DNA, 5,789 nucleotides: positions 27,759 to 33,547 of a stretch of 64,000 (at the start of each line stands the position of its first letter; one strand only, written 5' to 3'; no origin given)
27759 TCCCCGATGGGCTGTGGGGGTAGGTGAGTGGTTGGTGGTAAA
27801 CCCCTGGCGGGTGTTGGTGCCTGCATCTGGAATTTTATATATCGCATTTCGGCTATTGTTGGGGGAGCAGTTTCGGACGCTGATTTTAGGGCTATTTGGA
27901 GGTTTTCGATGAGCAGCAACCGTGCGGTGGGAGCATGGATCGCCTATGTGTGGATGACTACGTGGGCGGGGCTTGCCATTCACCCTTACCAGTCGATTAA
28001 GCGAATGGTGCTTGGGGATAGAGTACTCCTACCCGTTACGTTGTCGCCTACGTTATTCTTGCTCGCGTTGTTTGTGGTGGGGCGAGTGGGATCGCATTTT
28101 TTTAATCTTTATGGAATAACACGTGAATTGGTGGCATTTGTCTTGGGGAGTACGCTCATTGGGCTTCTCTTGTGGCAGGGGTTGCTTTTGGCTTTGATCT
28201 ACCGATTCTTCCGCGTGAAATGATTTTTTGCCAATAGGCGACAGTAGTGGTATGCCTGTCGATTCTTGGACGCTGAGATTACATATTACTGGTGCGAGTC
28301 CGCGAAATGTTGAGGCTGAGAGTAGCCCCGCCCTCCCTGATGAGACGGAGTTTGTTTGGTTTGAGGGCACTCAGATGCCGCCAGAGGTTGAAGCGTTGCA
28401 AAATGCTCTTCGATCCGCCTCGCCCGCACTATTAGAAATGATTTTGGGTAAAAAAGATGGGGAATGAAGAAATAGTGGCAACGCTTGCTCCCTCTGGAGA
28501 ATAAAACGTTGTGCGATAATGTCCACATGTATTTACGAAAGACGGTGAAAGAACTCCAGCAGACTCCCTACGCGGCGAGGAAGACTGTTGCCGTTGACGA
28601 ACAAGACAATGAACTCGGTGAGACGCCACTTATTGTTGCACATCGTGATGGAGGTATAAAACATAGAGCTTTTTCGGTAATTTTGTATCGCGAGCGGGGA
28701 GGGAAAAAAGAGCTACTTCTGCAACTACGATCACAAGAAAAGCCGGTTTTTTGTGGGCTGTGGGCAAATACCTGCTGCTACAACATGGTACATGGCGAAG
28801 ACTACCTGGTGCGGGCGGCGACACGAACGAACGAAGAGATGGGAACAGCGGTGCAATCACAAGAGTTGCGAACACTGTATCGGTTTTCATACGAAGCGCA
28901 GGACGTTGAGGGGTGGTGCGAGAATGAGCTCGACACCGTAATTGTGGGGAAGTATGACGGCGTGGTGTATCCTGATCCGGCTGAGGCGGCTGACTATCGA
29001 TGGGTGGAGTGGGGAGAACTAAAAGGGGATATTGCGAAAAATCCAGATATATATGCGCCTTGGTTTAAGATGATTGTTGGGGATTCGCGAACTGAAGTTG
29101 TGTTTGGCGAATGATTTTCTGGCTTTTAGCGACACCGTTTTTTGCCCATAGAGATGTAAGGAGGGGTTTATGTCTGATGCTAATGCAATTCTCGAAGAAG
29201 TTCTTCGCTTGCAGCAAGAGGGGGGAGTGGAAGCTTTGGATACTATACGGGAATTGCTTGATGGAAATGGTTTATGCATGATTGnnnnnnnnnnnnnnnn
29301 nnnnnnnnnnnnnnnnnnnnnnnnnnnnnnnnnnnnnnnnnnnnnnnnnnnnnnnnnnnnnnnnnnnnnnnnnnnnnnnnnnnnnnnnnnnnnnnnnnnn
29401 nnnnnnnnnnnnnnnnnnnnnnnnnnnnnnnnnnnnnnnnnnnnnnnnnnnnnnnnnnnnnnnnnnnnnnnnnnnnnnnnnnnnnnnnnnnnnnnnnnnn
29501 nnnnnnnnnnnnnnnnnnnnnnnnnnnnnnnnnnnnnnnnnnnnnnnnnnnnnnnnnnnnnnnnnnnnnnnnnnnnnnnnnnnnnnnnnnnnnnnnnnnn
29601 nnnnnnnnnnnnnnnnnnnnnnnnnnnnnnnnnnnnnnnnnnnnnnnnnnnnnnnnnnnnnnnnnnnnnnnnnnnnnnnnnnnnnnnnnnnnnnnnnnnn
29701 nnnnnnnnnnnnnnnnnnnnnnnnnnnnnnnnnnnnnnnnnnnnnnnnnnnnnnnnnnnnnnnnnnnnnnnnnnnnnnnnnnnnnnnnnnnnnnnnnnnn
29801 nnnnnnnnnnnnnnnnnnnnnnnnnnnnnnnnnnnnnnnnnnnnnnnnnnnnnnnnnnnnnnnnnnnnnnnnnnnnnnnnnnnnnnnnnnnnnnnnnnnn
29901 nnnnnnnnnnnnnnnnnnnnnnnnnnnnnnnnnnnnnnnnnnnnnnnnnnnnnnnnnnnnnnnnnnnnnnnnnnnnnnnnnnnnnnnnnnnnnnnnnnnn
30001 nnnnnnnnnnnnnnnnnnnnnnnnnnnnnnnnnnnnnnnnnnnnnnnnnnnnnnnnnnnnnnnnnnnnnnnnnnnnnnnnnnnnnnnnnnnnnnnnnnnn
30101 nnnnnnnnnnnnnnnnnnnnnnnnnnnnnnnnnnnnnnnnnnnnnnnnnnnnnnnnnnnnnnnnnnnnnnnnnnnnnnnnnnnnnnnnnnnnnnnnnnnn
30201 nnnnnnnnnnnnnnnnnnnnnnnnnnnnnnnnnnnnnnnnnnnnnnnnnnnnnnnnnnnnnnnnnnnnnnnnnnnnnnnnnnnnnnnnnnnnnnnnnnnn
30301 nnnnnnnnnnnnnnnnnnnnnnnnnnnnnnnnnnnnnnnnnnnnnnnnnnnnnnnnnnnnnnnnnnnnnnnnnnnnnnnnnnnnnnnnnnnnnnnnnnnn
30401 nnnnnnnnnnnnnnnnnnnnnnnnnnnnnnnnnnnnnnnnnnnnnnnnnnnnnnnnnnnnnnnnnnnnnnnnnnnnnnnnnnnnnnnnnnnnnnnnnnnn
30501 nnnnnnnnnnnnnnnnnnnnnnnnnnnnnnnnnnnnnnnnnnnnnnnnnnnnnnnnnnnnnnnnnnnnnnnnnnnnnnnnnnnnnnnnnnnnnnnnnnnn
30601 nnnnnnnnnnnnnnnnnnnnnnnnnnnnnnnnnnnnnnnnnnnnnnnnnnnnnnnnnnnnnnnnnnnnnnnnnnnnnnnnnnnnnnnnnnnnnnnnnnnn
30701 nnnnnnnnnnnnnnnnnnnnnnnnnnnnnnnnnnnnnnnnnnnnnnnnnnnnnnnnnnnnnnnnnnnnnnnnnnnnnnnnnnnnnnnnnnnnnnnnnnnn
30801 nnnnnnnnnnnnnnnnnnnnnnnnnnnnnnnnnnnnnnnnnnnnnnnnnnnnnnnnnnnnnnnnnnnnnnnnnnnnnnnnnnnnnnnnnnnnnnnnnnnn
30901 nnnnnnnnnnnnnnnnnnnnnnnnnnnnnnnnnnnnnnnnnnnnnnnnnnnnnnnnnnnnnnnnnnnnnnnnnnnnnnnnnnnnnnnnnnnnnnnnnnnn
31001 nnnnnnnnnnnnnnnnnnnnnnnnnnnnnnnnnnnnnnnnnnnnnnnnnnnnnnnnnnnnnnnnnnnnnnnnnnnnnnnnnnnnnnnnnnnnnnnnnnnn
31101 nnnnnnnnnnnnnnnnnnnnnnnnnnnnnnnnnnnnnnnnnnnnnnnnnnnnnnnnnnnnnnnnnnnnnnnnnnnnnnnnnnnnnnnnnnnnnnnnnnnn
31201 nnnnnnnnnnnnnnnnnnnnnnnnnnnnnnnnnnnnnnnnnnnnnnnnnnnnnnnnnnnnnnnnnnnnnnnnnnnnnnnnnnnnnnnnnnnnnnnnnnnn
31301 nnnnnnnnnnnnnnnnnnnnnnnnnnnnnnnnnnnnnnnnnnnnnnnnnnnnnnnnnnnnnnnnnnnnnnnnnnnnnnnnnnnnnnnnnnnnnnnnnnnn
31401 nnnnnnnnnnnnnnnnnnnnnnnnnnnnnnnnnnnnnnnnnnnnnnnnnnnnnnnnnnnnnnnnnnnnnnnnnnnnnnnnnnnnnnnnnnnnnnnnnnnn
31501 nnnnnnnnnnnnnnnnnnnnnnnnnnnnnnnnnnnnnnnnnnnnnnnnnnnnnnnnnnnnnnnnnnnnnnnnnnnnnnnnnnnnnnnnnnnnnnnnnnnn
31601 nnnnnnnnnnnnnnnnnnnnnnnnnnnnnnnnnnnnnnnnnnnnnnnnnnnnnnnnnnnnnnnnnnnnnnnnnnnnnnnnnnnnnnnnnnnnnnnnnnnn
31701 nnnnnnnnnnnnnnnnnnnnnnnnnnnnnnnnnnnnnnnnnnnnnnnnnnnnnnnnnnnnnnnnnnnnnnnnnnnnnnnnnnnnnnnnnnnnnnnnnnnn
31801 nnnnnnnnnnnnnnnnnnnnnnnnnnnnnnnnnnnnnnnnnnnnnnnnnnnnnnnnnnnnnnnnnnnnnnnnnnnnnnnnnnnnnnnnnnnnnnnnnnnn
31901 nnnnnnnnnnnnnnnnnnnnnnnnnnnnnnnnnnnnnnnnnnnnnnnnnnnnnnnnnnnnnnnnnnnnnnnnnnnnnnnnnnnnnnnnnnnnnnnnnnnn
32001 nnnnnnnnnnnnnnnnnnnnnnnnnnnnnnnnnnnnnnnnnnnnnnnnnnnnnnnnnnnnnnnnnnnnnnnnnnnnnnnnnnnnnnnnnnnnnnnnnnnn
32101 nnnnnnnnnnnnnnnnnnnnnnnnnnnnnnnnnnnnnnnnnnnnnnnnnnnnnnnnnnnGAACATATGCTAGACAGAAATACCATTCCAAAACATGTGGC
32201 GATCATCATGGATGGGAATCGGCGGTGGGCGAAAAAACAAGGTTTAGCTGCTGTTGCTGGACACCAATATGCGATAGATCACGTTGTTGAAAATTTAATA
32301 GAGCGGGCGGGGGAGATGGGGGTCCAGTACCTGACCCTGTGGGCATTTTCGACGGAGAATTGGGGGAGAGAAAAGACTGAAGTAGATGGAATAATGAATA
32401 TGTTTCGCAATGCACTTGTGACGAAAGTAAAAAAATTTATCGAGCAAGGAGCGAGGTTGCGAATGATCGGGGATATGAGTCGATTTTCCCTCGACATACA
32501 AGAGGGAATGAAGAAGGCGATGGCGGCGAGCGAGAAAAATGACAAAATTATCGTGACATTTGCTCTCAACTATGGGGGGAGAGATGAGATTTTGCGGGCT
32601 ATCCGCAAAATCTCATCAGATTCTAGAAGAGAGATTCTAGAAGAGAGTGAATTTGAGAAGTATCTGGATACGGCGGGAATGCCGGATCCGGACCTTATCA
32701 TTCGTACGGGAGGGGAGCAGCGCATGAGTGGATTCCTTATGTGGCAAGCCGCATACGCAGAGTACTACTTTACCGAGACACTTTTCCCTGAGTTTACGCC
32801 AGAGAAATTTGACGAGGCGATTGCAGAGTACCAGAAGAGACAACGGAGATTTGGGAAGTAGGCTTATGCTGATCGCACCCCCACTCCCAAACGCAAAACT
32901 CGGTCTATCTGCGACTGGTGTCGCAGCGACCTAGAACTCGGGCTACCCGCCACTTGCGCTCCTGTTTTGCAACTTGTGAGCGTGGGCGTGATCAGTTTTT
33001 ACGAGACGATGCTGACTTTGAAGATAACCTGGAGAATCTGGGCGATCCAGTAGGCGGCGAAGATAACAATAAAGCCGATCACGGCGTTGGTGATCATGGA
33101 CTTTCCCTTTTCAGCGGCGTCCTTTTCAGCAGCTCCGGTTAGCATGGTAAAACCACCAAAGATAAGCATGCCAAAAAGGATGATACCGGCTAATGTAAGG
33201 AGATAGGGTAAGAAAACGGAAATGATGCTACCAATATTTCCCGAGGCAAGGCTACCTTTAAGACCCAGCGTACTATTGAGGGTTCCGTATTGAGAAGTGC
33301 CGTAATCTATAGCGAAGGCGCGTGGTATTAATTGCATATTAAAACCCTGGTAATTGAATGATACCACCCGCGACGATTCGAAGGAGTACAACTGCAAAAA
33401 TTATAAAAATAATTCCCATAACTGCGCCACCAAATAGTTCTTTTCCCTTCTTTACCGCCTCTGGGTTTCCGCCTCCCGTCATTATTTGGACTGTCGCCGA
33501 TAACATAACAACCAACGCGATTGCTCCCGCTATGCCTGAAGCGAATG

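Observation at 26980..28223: ECF sigma / anti-sigma / membrane-protein operon divergent from the pilin array, with a 28-bp palindromic operator candidate between them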

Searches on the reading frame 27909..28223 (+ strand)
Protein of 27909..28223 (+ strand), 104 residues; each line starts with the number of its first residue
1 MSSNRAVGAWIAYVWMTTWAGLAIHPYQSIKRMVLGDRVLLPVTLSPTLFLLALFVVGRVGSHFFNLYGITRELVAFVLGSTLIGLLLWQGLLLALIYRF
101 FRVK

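Call 6: search_protein_families(library=pfam, proteins=[window:27909-28223:+], max_evalue=0.01)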
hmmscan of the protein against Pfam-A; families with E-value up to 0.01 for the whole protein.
window:27909-28223:+ (104 aa): 0 families

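Call 53: search_protein_families(library=ncbifam, proteins=[window:27909-28223:+], max_evalue=0.01)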
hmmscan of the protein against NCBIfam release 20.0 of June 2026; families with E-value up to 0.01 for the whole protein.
window:27909-28223:+ (104 aa): 0 families

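Call 59: search_solved_structures(query=A3, max_evalue=10)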
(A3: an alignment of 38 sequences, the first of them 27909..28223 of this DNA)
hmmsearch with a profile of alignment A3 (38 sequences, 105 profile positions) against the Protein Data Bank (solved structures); distinct sequences matched with E-value up to 10: 2.
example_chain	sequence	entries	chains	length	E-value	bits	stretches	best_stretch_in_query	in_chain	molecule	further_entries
2cf5_A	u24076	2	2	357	0.23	15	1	10-84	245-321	CINNAMYL ALCOHOL DEHYDROGENASE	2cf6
1bow_A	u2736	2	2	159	1.1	12.8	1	20-43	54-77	MULTIDRUG-EFFLUX TRANSPORTER 1 REGULATOR BMRR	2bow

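Call 69: search_protein_families(library=pfam, alignment_id=A3, max_evalue=1)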
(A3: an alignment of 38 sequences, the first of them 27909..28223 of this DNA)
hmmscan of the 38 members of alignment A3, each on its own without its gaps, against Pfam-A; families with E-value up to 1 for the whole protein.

A. member 1, window:27909-28223:+ (104 aa): 1 family
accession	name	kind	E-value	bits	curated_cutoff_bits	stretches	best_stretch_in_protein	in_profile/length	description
PF17328.7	DUF5366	-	0.18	12.4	25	1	37-102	82-148/158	Family of unknown function (DUF5366)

B. families by the number of members that match (of 38 scanned): 14 families
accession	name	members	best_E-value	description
PF17590.7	DUF5488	4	0.082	Family of unknown function (DUF5488)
PF09489.15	CbtB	2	0.34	Probable cobalt transporter subunit (CbtB)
PF01034.25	Syndecan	2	0.4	Syndecan domain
PF17367.7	NiFe_hyd_3_EhaA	1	0.0069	NiFe-hydrogenase-type-3 Eha complex subunit A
PF04172.21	LrgB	1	0.0076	LrgB-like family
PF24838.2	8xMP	1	0.02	Octameric membrane protein family (8xMP)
PF01001.24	HCV_NS4b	1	0.024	Hepatitis C virus non-structural protein NS4b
PF12459.13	DltX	1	0.074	D-Ala-teichoic acid biosynthesis protein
PF03547.23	Mem_trans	1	0.13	Membrane transport protein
PF17328.7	DUF5366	1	0.18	Family of unknown function (DUF5366)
PF01940.21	DUF92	1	0.2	Integral membrane protein DUF92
PF16491.10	Peptidase_M48_N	1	0.36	CAAX prenyl protease N-terminal, five membrane helices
PF00654.25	Voltage_CLC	1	0.82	Voltage gated chloride channel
PF08285.16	DPM3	1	0.87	Dolichol-phosphate mannosyltransferase subunit 3 (DPM3)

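Call 71: find_homologous_proteins(query=A3, max_evalue=0.001)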
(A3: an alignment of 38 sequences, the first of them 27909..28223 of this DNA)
Query A3 (38 sequences) (104 aa, profile of the alignment): 254 proteins with E <= 0.001 among 2518 candidates; the best 120 are listed.
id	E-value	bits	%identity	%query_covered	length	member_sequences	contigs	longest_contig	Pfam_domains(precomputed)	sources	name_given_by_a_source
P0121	4.2e-38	148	40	82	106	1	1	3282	-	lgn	-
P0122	6.7e-38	147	42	81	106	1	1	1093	-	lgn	-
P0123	7.9e-38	147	40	85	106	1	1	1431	-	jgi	jgi:hypothetical protein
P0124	4.0e-37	144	41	82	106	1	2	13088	-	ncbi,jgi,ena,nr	ncbi:MAG: hypothetical protein US51_C0054G0007 [Microgenomates group bacterium GW2011_GWA2_37_6]|nr:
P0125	1.0e-35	140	62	98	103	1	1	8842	-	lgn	-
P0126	4.7e-35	138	49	64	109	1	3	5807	-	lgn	-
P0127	8.6e-35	137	64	100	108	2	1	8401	-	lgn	-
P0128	1.0e-34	137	69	91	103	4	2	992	-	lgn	-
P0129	1.0e-34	137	66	91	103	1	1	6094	-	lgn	-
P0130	1.1e-34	137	69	91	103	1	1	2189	-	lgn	-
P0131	1.4e-34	136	66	91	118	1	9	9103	-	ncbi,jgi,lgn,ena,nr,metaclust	ncbi:MAG: hypothetical protein UX64_C0047G0007 [Microgenomates group bacterium GW2011_GWC2_46_7]|nr:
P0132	1.7e-34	136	69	90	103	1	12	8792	-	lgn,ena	-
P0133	1.8e-34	136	65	91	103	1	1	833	-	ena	-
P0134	2.4e-34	136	66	91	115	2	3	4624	-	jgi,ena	-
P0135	2.8e-34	135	68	91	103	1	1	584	-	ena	-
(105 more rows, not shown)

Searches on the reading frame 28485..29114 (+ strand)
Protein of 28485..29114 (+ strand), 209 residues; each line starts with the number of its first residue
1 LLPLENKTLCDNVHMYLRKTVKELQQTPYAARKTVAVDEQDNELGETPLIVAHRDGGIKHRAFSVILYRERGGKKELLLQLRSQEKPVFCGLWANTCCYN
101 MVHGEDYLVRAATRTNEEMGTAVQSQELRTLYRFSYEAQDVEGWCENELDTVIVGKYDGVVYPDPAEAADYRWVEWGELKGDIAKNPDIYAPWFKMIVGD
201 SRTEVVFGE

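Call 6: search_protein_families(library=pfam, proteins=[window:28485-29114:+], max_evalue=0.01)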
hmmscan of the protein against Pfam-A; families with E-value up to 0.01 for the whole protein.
window:28485-29114:+ (209 aa): 1 family
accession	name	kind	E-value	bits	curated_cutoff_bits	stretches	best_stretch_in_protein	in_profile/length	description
PF00293.34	NUDIX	-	1.7e-08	35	21.1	1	59-192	2-132/134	NUDIX domain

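Call 53: search_protein_families(library=ncbifam, proteins=[window:28527-29114:+], max_evalue=0.01)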
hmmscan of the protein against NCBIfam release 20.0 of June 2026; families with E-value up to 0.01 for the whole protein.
window:28527-29114:+ (195 aa): 4 families
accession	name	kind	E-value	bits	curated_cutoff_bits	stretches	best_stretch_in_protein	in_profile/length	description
NF002995.0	PRK03759.1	equivalog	3.9e-35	121.2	127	1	19-184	8-169/185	isopentenyl-diphosphate Delta-isomerase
TIGR02150.1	IPP_isom_1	equivalog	2.6e-27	95.6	105.8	1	21-184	2-159/159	isopentenyl-diphosphate delta-isomerase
NF041653.1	Nud_hyd_Meth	equivalog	2.2e-07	30.8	300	1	22-181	4-154/170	Nudix hydrolase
NF011922.0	PRK15393.1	equivalog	0.0032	17.2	152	1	19-130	11-117/182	NUDIX hydrolase YfcD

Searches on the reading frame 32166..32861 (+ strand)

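Call 53: search_protein_families(library=ncbifam, proteins=[window:32166-32861:+], max_evalue=0.01)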
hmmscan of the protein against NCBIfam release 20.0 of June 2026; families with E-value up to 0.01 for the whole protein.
window:32166-32861:+ (231 aa): 16 families
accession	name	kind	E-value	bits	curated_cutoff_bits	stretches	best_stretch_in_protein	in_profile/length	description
NF011405.0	PRK14830.1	equivalog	3.1e-81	272.7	304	1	2-231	17-250/251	undecaprenyl pyrophosphate synthase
TIGR00055.1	uppS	equivalog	1.3e-75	253.7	109.55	1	7-230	1-228/228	polyprenyl diphosphate synthase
NF011406.0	PRK14831.1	subfamily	2e-75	253.2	375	1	2-231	18-251/256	undecaprenyl pyrophosphate synthase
NF011407.0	PRK14833.1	equivalog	5.6e-74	248.7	325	1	6-231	3-231/233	di-trans,poly-cis-decaprenylcistransferase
NF011408.0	PRK14834.1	equivalog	2.1e-72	243.6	348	1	3-230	13-244/252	isoprenyl transferase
NF011413.0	PRK14840.1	equivalog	7.1e-69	232.2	410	1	3-231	14-250/250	isoprenyl transferase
NF011411.0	PRK14838.1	equivalog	4.6e-67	225.9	417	1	2-231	7-238/244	isoprenyl transferase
NF011404.0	PRK14829.1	equivalog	8.3e-65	218.7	372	1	3-231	26-258/260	isoprenyl transferase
NF011412.0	PRK14839.1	equivalog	7e-64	215.5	334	1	9-230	11-227/240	di-trans,poly-cis-decaprenylcistransferase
NF011414.0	PRK14841.1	equivalog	1.6e-60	204.7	401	1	7-230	3-228/233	isoprenyl transferase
NF011415.0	PRK14842.1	equivalog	9.7e-60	202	360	1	4-230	5-236/241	isoprenyl transferase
NF011410.0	PRK14837.1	equivalog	2.4e-59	200.7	342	1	3-231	2-230/230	undecaprenyl pyrophosphate synthase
NF007596.1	PRK10240.1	equivalog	5.4e-59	199.6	418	1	8-230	16-242/251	(2E,6E)-farnesyl-diphosphate-specific ditrans,polycis-undecaprenyl-diphosphate synthase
NF011409.0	PRK14835.1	equivalog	7.9e-57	192.7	425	1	5-231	43-279/279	isoprenyl transferase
NF011403.0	PRK14828.1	equivalog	2.7e-56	190.8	348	1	2-231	23-258/258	isoprenyl transferase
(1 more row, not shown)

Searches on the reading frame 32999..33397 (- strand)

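Call 10: search_protein_families(library=pfam, proteins=[window:32999-33397:-], max_evalue=0.001)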
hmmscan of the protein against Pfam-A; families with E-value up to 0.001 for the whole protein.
window:32999-33397:- (132 aa): 2 families
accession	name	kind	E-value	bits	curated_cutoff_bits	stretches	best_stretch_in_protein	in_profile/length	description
PF18895.5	T4SS_pilin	-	1.3e-07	32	26.6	1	55-122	5-71/71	Type IV secretion system pilin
PF05987.18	DUF898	-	0.00063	19.4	28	1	31-124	153-252/336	Bacterial protein of unknown function (DUF898)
